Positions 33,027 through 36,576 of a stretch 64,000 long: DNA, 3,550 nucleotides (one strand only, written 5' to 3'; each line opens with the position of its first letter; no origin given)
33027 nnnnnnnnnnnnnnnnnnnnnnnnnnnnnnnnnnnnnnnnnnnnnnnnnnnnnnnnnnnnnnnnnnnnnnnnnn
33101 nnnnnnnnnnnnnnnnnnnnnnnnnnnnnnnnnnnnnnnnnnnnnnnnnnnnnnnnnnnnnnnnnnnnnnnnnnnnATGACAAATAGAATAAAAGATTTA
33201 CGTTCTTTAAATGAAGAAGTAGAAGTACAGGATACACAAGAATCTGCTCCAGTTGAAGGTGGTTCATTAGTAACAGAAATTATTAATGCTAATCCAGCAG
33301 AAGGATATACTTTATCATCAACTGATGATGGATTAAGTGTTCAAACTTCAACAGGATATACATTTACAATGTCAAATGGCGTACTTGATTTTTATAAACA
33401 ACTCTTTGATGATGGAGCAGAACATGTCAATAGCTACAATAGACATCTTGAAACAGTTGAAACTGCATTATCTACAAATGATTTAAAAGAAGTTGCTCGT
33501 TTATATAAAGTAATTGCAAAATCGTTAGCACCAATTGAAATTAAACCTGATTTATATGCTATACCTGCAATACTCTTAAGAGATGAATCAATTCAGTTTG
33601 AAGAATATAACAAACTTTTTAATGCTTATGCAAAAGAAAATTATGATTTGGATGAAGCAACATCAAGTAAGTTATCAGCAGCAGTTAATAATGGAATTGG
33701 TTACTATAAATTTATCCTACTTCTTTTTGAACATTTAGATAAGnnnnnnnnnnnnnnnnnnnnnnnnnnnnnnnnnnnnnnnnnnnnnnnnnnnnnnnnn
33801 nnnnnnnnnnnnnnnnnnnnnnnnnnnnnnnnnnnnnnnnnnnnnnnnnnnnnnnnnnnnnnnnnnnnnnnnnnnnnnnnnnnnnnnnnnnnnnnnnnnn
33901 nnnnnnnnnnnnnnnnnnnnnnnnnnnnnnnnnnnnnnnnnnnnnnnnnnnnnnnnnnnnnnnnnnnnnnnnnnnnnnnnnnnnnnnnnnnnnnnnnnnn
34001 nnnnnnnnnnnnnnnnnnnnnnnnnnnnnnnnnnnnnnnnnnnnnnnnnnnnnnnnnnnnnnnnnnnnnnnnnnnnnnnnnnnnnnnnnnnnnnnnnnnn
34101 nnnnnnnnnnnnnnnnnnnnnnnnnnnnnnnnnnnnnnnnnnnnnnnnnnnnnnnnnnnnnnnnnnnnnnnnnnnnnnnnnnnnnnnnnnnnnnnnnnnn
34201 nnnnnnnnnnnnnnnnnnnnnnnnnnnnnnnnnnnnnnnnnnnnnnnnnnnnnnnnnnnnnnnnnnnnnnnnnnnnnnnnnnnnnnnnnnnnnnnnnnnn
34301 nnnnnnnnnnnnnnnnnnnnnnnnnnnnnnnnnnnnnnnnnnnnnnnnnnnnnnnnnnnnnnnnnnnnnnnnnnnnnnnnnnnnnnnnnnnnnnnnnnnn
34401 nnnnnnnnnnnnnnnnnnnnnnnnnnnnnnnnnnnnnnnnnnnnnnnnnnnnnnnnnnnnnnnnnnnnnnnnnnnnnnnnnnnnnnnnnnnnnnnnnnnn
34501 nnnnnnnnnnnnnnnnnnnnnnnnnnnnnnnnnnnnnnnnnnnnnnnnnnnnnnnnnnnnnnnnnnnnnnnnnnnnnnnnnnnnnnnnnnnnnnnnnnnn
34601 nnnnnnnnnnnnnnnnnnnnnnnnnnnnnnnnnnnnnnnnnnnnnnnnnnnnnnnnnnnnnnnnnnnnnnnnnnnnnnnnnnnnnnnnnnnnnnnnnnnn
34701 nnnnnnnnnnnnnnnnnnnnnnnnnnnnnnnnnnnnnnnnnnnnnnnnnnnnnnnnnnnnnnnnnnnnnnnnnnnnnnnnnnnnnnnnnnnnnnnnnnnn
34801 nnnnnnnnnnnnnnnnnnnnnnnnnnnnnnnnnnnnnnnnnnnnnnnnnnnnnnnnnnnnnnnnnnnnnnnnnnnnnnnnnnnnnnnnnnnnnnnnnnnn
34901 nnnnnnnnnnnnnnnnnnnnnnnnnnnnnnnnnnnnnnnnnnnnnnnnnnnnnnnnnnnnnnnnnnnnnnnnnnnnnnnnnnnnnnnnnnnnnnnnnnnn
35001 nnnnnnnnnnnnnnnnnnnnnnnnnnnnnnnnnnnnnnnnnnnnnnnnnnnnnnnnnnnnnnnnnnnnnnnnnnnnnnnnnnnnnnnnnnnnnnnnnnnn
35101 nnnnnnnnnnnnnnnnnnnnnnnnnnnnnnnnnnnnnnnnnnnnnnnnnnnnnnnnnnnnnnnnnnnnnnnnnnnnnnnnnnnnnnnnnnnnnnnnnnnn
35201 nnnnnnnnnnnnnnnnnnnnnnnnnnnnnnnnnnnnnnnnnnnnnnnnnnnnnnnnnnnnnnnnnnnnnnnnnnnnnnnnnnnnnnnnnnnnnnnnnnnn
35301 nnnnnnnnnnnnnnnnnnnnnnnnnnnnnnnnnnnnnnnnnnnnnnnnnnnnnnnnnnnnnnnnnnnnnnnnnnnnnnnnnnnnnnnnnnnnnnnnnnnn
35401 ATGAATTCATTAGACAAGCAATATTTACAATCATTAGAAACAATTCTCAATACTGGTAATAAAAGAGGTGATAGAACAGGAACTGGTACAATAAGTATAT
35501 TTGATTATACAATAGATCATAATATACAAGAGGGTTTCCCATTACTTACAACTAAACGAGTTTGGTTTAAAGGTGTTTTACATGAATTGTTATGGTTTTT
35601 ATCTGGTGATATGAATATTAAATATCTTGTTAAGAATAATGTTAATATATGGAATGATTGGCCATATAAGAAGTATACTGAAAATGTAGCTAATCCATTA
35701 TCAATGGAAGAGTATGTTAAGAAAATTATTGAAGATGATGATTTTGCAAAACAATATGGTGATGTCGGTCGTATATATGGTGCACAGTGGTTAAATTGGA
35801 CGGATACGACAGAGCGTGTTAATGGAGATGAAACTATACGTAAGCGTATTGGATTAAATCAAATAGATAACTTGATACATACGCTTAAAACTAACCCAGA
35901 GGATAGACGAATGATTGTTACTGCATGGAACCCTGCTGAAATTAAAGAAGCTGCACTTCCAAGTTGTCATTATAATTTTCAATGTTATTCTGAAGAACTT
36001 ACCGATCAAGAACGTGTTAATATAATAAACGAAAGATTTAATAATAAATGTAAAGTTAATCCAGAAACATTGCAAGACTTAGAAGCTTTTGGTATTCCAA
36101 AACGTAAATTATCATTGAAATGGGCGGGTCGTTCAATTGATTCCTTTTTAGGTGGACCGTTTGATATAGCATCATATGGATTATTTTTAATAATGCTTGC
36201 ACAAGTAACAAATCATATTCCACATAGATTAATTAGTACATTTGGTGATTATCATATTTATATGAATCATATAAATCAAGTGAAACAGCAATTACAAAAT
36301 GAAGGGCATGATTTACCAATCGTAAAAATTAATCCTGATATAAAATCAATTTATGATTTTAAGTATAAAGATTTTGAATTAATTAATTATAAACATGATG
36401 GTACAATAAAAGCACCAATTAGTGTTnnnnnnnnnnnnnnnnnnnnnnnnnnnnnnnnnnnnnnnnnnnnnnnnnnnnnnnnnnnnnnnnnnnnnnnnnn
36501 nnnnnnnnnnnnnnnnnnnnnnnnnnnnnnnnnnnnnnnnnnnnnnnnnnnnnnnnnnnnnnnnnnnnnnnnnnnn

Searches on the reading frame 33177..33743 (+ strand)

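Call 17: search_protein_families(library=pfam, proteins=[window:33177-33743:+], max_evalue=0.01)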
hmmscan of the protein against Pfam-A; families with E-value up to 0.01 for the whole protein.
window:33177-33743:+ (189 aa): 1 family
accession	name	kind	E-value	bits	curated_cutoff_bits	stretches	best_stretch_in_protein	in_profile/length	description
PF18998.6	Flg_new_2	-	0.003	18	23.6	1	23-67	17-60/73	Divergent InlB B-repeat domain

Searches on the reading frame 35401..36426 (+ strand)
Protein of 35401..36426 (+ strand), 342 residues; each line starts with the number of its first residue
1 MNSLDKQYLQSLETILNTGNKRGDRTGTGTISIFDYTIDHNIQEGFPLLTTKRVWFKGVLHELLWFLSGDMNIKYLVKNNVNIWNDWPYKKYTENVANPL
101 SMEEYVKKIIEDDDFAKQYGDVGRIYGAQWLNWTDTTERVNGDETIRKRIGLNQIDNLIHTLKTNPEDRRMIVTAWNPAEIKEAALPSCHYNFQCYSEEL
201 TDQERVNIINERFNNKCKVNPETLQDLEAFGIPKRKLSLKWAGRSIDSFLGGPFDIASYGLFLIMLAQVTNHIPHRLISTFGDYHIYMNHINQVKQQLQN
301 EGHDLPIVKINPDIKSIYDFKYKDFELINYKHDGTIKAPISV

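Call 17: search_protein_families(library=pfam, proteins=[window:35401-36426:+], max_evalue=0.01)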
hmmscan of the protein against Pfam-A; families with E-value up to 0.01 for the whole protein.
window:35401-36426:+ (342 aa): 1 family
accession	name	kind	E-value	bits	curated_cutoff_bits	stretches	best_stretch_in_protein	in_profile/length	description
PF00303.24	Thymidylat_synt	-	6.2e-91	304.7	24.3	1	6-342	1-266/266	Thymidylate synthase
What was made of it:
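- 35401..36429 (+): Pathway partner: thymidylate synthase ThyA (342 aa). It would make the dTMP and dihydrofolate that the two halves of the fusion use. Pfam PF00303 E=6.2e-91 (call 17).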

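Call 61: search_protein_families(library=ncbifam, proteins=[window:35401-36426:+], max_evalue=0.001)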
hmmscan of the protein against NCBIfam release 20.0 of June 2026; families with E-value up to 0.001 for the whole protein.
window:35401-36426:+ (342 aa): 8 families
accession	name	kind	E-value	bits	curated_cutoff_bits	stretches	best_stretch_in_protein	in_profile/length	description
NF002496.0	PRK01827.1-2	equivalog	1.8e-99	332.8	325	3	1-94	1-94/318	thymidylate synthase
TIGR03284.1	thym_sym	equivalog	1.5e-94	316.5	108.35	2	6-198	1-187/296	thymidylate synthase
NF002497.0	PRK01827.1-3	equivalog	5.2e-89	298.1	327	3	230-342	152-264/264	thymidylate synthase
NF002499.0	PRK01827.1-5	equivalog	2.3e-76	256.5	405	3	6-88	2-84/264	thymidylate synthase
NF002495.0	PRK01827.1-1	equivalog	5.7e-38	131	327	2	1-208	1-173/279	thymidylate synthase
NF010393.0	PRK13821.1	equivalog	1e-36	126.6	576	3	6-135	2-115/323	thymidylate synthase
NF002498.0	PRK01827.1-4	equivalog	1e-24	87.3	427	2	229-342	165-283/283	thymidylate synthase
TIGR03283.1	thy_syn_methano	equivalog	1.2e-06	28.2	174.55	1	101-197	62-139/201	thymidylate synthase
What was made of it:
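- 35401..36429 (+): NCBIfam equivalog NF002496, 332.8 bits against a cut-off of 325 (call 61).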
